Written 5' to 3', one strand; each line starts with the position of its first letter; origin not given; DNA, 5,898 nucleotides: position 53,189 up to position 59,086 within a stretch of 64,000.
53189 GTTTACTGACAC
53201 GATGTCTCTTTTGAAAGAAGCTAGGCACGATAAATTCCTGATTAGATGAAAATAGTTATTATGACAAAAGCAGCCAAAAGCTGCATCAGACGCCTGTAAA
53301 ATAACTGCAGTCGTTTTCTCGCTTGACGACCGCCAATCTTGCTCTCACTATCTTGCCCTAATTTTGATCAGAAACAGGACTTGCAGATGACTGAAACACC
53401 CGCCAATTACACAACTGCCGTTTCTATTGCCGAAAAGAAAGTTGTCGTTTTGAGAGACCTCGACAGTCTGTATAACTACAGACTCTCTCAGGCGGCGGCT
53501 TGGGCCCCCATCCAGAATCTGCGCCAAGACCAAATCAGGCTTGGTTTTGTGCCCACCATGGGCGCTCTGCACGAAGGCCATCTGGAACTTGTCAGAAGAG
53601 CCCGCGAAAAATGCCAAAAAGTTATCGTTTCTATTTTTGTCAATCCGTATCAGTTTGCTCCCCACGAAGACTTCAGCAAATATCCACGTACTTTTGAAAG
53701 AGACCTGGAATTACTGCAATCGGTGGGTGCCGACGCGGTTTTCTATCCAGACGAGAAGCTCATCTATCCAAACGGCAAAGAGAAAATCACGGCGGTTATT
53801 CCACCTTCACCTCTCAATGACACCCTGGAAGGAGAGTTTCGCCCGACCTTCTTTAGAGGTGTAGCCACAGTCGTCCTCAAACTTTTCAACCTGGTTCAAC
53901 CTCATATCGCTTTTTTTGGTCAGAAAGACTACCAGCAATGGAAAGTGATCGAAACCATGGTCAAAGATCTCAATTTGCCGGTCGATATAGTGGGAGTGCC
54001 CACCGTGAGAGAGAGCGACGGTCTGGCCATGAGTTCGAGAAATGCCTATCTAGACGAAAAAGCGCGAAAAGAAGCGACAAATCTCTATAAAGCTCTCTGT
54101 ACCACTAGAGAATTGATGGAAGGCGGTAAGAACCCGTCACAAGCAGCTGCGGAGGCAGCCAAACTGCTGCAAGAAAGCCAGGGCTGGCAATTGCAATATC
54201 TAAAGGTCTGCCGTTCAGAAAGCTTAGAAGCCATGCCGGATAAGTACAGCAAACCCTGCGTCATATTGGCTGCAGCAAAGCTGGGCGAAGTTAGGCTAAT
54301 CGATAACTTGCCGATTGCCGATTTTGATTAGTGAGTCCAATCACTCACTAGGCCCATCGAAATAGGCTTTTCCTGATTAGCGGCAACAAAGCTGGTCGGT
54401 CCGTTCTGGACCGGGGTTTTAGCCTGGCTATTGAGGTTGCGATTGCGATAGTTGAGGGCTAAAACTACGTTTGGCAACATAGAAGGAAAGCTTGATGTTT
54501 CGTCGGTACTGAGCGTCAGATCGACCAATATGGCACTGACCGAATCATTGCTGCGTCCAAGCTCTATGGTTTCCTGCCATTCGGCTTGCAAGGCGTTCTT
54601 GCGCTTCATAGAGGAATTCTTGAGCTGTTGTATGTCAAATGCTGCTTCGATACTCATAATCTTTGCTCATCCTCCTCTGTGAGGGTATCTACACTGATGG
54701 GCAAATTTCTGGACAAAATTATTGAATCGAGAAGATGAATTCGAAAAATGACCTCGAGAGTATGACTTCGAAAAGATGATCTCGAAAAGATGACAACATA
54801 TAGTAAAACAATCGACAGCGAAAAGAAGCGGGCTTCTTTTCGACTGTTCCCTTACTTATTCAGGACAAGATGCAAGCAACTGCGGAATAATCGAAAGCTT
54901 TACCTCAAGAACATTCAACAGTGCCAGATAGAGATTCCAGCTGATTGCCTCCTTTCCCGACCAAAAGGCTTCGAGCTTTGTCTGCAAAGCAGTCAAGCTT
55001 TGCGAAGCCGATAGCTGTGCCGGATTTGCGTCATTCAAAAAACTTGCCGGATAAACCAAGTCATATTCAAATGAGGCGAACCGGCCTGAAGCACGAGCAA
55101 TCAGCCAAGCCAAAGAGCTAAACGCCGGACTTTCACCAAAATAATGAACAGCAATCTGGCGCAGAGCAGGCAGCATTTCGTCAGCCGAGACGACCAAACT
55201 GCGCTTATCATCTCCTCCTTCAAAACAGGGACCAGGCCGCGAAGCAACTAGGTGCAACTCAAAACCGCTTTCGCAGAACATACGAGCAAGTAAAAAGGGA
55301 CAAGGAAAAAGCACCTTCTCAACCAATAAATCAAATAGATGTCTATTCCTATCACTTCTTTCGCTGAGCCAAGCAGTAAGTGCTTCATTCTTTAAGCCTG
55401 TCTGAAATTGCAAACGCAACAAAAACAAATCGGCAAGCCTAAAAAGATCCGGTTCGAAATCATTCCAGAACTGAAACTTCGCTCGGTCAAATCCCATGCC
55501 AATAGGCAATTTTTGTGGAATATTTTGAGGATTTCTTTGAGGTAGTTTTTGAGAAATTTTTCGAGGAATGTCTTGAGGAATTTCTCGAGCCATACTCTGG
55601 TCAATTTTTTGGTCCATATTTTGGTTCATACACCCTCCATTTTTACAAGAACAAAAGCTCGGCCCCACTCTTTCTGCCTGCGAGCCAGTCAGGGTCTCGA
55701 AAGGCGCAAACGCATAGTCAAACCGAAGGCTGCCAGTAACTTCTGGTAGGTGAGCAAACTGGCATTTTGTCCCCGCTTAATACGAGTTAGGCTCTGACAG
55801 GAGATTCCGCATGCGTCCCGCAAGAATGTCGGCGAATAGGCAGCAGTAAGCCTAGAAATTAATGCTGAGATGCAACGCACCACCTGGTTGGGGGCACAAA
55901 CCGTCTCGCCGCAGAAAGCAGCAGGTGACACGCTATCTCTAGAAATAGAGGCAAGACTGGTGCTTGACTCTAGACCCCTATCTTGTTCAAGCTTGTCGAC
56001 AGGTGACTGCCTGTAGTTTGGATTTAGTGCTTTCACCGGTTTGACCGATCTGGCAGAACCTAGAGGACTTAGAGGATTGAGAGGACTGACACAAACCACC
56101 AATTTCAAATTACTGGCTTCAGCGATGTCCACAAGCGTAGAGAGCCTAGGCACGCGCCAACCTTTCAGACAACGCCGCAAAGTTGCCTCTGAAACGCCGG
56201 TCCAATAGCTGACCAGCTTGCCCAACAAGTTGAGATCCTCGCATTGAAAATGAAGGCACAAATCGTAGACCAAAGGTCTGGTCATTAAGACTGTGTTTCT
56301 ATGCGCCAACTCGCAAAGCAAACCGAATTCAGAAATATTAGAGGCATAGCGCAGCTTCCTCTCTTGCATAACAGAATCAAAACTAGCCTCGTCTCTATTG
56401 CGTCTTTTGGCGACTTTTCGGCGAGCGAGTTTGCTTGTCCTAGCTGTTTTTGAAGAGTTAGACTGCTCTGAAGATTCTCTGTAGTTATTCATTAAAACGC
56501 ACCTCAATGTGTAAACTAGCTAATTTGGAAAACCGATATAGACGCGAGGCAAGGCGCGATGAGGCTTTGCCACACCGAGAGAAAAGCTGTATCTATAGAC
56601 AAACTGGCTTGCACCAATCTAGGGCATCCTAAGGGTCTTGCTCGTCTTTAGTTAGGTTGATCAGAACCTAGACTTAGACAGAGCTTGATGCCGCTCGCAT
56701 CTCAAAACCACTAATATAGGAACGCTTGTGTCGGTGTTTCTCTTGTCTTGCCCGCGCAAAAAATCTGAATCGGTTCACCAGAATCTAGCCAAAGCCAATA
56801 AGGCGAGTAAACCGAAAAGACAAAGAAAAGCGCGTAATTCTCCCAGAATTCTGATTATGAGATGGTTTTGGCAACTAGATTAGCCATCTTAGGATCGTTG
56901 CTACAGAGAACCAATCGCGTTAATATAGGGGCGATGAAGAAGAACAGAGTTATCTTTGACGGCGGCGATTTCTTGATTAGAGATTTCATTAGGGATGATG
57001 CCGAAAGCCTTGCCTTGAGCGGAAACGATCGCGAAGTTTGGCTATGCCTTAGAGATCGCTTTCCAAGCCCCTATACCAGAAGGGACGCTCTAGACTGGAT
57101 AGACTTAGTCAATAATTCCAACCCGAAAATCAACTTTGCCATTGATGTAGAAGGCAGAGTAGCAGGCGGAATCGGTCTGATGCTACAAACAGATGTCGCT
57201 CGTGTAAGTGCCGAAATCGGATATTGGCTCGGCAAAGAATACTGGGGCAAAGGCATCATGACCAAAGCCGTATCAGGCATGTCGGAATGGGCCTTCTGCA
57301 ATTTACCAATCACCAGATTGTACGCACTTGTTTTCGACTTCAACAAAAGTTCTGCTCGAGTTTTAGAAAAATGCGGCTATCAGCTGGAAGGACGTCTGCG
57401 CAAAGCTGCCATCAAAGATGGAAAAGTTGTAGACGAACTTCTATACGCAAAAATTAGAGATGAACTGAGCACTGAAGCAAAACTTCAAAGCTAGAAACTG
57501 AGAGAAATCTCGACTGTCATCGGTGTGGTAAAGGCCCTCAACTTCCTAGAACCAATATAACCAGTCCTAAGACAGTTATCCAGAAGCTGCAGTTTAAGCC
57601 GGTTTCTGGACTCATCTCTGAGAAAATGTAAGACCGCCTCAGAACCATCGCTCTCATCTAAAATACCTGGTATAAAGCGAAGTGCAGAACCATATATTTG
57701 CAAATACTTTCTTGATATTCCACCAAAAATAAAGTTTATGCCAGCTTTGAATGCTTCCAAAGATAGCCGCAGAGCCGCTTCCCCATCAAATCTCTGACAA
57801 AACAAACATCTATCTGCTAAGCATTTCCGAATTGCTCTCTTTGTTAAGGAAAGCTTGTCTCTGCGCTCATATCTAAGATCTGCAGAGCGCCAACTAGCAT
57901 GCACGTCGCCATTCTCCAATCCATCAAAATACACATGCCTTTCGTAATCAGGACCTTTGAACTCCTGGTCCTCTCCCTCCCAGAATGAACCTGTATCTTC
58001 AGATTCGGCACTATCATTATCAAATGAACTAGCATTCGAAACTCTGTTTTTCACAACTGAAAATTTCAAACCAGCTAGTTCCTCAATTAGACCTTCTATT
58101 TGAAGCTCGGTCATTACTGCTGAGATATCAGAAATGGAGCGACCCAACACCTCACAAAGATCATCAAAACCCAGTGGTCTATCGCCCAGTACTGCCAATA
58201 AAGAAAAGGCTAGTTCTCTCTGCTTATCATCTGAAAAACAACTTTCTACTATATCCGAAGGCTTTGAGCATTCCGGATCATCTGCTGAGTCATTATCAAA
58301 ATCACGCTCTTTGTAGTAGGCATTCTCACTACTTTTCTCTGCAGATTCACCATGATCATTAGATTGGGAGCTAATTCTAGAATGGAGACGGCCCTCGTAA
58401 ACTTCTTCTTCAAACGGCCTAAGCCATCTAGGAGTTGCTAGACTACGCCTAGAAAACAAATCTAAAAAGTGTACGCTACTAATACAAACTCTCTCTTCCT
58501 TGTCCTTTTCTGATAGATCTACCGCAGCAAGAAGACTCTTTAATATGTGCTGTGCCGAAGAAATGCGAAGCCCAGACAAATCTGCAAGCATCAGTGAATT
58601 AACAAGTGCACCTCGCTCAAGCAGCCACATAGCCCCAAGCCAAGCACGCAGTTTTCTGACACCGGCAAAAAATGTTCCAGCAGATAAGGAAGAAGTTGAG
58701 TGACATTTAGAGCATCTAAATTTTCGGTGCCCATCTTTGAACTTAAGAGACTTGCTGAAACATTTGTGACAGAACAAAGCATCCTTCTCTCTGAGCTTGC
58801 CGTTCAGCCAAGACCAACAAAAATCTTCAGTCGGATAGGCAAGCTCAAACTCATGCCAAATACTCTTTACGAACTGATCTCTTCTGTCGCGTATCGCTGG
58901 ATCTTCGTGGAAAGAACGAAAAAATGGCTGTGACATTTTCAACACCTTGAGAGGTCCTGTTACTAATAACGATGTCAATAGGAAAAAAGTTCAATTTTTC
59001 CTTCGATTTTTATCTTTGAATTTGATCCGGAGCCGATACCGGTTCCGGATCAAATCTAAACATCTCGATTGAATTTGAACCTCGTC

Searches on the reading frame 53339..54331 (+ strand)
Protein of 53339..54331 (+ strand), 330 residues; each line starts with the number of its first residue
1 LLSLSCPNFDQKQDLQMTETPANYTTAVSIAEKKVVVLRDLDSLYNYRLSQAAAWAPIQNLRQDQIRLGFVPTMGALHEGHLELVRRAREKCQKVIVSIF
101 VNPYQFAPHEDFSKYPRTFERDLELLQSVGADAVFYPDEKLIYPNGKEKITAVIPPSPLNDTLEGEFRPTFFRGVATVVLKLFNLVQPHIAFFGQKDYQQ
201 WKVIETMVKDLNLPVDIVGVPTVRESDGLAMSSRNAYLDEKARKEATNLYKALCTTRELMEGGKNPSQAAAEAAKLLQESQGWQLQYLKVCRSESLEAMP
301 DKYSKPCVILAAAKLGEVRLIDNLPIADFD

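Call 96: search_protein_families(library=pfam, proteins=[window:53339-54331:+], max_evalue=0.001)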
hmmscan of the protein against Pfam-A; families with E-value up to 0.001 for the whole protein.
window:53339-54331:+ (330 aa): 1 family
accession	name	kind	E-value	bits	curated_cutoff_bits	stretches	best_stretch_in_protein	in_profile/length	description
PF02569.21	Pantoate_ligase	-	1.3e-102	343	20.7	1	58-324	13-267/268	Pantoate-beta-alanine ligase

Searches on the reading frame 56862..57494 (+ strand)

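Call 49: search_protein_families(library=pfam, proteins=[window:56862-57494:+], max_evalue=0.001)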
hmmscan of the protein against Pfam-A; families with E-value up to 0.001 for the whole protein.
window:56862-57494:+ (210 aa): 3 families
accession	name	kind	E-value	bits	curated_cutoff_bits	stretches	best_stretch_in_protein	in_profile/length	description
PF13302.13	Acetyltransf_3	-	4.2e-26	92.7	25.4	1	38-174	3-138/138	Acetyltransferase (GNAT) domain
PF00583.31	Acetyltransf_1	-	1.5e-12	48.2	20.7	1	63-173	8-116/116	Acetyltransferase (GNAT) family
PF13420.13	Acetyltransf_4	-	2.7e-06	27.9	24.3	1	79-193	40-154/155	Acetyltransferase (GNAT) domain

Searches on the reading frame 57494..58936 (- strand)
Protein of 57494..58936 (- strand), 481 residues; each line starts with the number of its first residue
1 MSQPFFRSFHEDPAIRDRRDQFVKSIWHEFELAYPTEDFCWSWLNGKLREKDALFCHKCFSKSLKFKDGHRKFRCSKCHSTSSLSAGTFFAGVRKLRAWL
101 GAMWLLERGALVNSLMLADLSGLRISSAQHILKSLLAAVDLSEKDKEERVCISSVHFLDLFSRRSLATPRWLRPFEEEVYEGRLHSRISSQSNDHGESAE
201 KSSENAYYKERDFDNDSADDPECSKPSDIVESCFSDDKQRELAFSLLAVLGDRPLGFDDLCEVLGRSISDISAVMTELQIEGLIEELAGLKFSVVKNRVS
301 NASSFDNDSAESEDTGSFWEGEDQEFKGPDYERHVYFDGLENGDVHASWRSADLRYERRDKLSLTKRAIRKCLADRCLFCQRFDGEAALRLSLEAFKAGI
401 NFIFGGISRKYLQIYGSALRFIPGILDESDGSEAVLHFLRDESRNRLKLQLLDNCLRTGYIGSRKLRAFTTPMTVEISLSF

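Call 10: find_homologous_proteins(query=window:57494-58936:-)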
Query seq(481 aa) (481 aa): 21 proteins with E <= 0.001 among 8000 candidates.
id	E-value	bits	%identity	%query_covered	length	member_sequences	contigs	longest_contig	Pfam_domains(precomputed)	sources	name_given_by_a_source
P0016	0.0e+0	1066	98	100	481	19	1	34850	PF17782.8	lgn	-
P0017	8.2e-247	838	77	100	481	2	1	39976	PF17782.8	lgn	-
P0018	3.1e-25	107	31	61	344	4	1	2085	PF17782.8,PF01978.26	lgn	-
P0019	7.9e-24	103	30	57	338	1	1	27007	PF17782.8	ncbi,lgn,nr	ncbi:MAG: hypothetical protein KC777_03815 [Cyanobacteria bacterium HKST-UBA02]|nr:hypothetical prot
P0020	1.3e-23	102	30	57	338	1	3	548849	PF17782.8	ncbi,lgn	ncbi:MAG: hypothetical protein AB7W16_18835 [Candidatus Obscuribacterales bacterium]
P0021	2.9e-20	91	28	57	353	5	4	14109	PF17782.8,PF12802.14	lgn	-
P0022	3.1e-20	91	29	55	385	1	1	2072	PF17782.8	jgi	-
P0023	8.2e-18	83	27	56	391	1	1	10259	PF17782.8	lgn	-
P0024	1.7e-17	82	29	56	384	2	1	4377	PF17782.8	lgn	-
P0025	2.0e-17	81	25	57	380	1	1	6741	PF17782.8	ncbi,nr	ncbi:MAG: hypothetical protein HY711_11775 [Candidatus Melainabacteria bacterium]|nr:hypothetical pr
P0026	1.3e-16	79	24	58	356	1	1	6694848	PF17782.8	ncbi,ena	-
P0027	1.6e-16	78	25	58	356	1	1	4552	PF17782.8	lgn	-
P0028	3.8e-16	77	34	32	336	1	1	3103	PF17782.8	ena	-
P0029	4.7e-16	77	25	58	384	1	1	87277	PF17782.8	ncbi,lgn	-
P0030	2.4e-15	75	25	61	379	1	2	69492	PF17782.8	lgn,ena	-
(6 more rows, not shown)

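Call 15: search_protein_families(library=pfam, proteins=[P0023, P0024, P0018, P0025], max_evalue=10)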
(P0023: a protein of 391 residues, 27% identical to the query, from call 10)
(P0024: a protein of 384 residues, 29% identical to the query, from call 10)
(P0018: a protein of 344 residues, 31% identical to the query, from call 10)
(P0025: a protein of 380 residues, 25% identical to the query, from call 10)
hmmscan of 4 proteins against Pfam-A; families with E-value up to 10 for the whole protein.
P0023 (391 aa): 10 families
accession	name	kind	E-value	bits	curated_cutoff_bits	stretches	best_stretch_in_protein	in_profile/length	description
PF17782.7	DprA_WH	-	1.9e-09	37.9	22.9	1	240-291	9-60/61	DprA winged helix domain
PF09788.14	Tmemb_55A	-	0.0025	17.5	30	1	52-117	150-213/248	Transmembrane protein 55A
PF19134.6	DUF5817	-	0.0029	18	31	1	53-83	4-33/57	Domain of unknown function (DUF5817)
PF01022.26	HTH_5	-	0.0045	17.3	22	1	250-287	9-46/47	Bacterial regulatory protein, arsR family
PF01667.23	Ribosomal_S27e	-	0.12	12.6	24.5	1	53-81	8-36/55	Ribosomal protein S27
PF24071.1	Phage_zn_bind_3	-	0.14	12.5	27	1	54-91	2-34/46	Phage FDXHR zinc binding domain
PF19121.6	DUF5805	-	0.22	12.4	28.5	0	26-54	30-59/67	Family of unknown function (DUF5805)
PF13894.12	zf-C2H2_4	-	0.49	11.7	27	1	73-94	2-22/24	C2H2-type zinc finger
PF12760.12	Zn_ribbon_IS1595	-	3.3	8.2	25.4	1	48-79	15-45/46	Transposase zinc-ribbon domain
PF02892.21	zf-BED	-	3.5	8.2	20.6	1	50-62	14-26/44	BED zinc finger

P0024 (384 aa): 11 families
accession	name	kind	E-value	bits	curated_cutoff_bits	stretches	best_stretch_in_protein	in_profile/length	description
PF17782.7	DprA_WH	-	1.3e-15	57.6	22.9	1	229-285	10-61/61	DprA winged helix domain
PF13601.12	HTH_34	-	0.0028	18.2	27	1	244-281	9-46/80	Winged helix DNA-binding domain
PF12802.13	MarR_2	-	0.031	14.9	27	1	244-279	14-50/61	MarR family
PF01978.25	TrmB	-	0.034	14.4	25.6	1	233-297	5-64/68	Sugar-specific transcriptional regulator TrmB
PF09339.16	HTH_IclR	-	0.043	14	22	1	110-132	18-40/52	IclR helix-turn-helix domain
PF14354.12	Lar_restr_allev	-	0.057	14.1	28.6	1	54-80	5-33/58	Restriction alleviation protein Lar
PF09180.16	ProRS-C_1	-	0.12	13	31.5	1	40-66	1-27/71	Prolyl-tRNA synthetase, C-terminal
PF23451.1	Zn_ribbon_PaaD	-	0.32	11.1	27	1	46-78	8-42/53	PaaD zinc beta ribbon domain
PF12760.12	Zn_ribbon_IS1595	-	0.55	10.7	25.4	1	50-79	17-45/46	Transposase zinc-ribbon domain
PF06676.16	DUF1178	-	0.71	10.7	31.6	1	29-66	14-46/147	Protein of unknown function (DUF1178)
PF13894.12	zf-C2H2_4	-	5.8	8.4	27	1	73-93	2-21/24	C2H2-type zinc finger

P0018 (344 aa): 6 families
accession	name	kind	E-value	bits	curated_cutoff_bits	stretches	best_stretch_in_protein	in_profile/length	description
PF17782.7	DprA_WH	-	4.5e-08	33.4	22.9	1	197-242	15-60/61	DprA winged helix domain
PF01978.25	TrmB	-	1.3e-05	25.3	25.6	1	202-251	17-66/68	Sugar-specific transcriptional regulator TrmB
PF01047.28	MarR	-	0.0022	18.3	24.6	2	206-240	16-50/59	MarR family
PF12760.12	Zn_ribbon_IS1595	-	0.0046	17.3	25.4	1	18-62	1-45/46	Transposase zinc-ribbon domain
PF09339.16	HTH_IclR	-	0.0068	16.6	22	1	89-117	14-42/52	IclR helix-turn-helix domain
PF12802.13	MarR_2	-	0.066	13.8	27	1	80-117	6-44/61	MarR family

P0025 (380 aa): 2 families
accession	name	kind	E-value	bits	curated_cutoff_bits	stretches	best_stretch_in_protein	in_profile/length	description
PF17782.7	DprA_WH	-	2.1e-13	50.6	22.9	1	222-280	3-61/61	DprA winged helix domain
PF12762.13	DDE_Tnp_IS1595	-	0.24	11.8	27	1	296-331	111-146/153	ISXO2-like transposase domain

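Call 43: find_encoding_contigs(protein=P0017, flank=5000, max_places=2)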
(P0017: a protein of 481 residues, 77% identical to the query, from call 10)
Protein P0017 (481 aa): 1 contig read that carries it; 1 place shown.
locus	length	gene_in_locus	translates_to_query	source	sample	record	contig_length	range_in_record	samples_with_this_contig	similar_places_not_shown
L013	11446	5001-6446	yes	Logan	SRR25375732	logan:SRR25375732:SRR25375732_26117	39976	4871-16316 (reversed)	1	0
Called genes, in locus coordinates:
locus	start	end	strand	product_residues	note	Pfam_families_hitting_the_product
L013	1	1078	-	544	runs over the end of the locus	PF03692:CxxCxxCC (weak)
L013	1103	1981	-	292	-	PF06271:RDD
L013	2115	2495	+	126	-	PF01152:Bac_globin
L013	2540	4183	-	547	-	PF12895:ANAPC3 (weak), PF13181:TPR_8 (faint), PF13414:TPR_11, PF00515:TPR_1, PF07719:TPR_2 (weak), PF13371:TPR_9 (weak), PF13414:TPR_11 (weak), PF06889:DUF1266, +5 more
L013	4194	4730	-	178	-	-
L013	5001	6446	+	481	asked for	PF17782:WHD_DprA (weak)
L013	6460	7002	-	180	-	PF13302:Acetyltransf_3, PF13420:Acetyltransf_4, PF00583:Acetyltransf_1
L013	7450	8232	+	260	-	-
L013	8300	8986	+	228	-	-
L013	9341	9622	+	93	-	-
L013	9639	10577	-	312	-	PF02569:Pantoate_ligase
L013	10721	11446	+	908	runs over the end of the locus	PF13650:Asp_protease_2, PF13975:gag-asp_proteas, PF13650:Asp_protease_2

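Call 44: find_encoding_contigs(protein=P0016, flank=5000, max_places=2)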
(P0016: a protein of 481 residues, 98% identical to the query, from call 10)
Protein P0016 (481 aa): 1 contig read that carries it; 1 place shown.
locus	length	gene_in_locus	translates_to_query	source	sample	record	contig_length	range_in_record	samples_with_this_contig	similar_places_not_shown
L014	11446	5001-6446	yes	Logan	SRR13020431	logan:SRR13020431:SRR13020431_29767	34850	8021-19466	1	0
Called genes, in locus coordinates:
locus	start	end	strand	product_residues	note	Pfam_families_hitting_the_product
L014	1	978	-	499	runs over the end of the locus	PF03692:CxxCxxCC (weak)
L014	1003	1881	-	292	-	PF06271:RDD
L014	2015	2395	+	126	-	PF01152:Bac_globin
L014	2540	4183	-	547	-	PF07719:TPR_2 (faint), PF13181:TPR_8 (faint), PF13371:TPR_9 (faint), PF13414:TPR_11, PF13432:TPR_16 (weak), PF00515:TPR_1 (weak), PF13414:TPR_11 (weak), PF06889:DUF1266, +4 more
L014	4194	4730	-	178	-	-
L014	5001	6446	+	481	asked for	PF17782:WHD_DprA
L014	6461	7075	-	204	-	PF13302:Acetyltransf_3, PF00583:Acetyltransf_1, PF13420:Acetyltransf_4 (weak)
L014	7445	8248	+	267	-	-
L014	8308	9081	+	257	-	-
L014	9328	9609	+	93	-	-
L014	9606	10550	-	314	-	PF02569:Pantoate_ligase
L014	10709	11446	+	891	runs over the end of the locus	PF13650:Asp_protease_2, PF13975:gag-asp_proteas, PF13650:Asp_protease_2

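Call 72: find_encoding_contigs(protein=P0026, flank=7000, max_places=1)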
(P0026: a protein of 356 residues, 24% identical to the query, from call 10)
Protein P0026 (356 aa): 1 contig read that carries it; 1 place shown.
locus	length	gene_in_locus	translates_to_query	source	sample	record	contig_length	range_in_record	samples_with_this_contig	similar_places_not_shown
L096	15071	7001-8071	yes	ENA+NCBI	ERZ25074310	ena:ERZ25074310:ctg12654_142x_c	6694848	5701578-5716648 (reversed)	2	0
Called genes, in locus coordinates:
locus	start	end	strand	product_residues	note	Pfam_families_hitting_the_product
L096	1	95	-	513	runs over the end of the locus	PF13598:DUF4139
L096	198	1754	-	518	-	PF13598:DUF4139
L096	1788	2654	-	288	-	PF03331:LpxC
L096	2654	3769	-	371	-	PF04613:LpxD (weak), PF25084:LbH_EIF2B (weak), PF00132:Hexapep (weak), PF25087:GMPPB_C, PF00132:Hexapep (weak)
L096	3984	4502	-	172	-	PF03938:OmpH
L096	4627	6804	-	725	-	PF07244:POTRA, PF08479:POTRA_2, PF07244:POTRA, PF01103:Omp85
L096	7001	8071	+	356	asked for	PF17782:WHD_DprA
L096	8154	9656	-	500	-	PF00171:Aldedh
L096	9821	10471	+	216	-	PF02223:Thymidylate_kin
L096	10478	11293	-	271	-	-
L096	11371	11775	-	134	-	-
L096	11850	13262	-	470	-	PF25063:ARM_TT21_C (weak), PF13432:TPR_16, PF14559:TPR_19 (weak), PF00515:TPR_1 (weak), PF13414:TPR_11, PF13432:TPR_16, PF13432:TPR_16, PF13414:TPR_11, +25 more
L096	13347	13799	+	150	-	-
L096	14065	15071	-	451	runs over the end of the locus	PF00289:Biotin_carb_N, PF02222:ATP-grasp, PF02786:CPSase_L_D2, PF07478:Dala_Dala_lig_C, PF02785:Biotin_carb_C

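Call 73: find_encoding_contigs(protein=P0020, flank=7000, max_places=1)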
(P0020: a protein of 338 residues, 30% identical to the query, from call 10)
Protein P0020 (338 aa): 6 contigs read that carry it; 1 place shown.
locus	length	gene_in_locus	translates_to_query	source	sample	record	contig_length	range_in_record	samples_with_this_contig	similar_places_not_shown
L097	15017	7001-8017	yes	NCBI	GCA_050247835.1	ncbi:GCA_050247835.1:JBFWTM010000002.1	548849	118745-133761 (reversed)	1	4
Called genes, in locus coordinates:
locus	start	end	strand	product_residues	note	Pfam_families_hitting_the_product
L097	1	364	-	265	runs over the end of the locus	PF00378:ECH_1, PF16113:ECH_2, PF01343:Peptidase_S49 (faint)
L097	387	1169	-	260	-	PF00378:ECH_1, PF16113:ECH_2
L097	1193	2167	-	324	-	PF00378:ECH_1, PF16113:ECH_2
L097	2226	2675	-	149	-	PF22636:FlK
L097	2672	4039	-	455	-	PF00501:AMP-binding, PF14535:AMP-binding_C_2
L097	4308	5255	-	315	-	-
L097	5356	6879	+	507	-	-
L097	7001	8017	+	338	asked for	PF17782:WHD_DprA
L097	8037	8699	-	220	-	PF04294:VanW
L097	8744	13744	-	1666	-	PF13620:CarboxypepD_reg, PF10670:DUF4198 (faint), PF11974:bMG3, PF01835:MG2, PF07703:A2M_BRD, PF00207:A2M, PF07678:TED_complement, PF17973:bMG10, +1 more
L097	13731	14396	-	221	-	PF01871:AMMECR1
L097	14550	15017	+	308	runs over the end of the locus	PF00905:Transpeptidase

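Call 88: search_protein_families(library=padloc, proteins=[window:57494-58936:-], max_evalue=0.01)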
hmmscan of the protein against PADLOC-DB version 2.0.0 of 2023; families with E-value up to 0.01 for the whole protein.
window:57494-58936:- (481 aa): 0 families
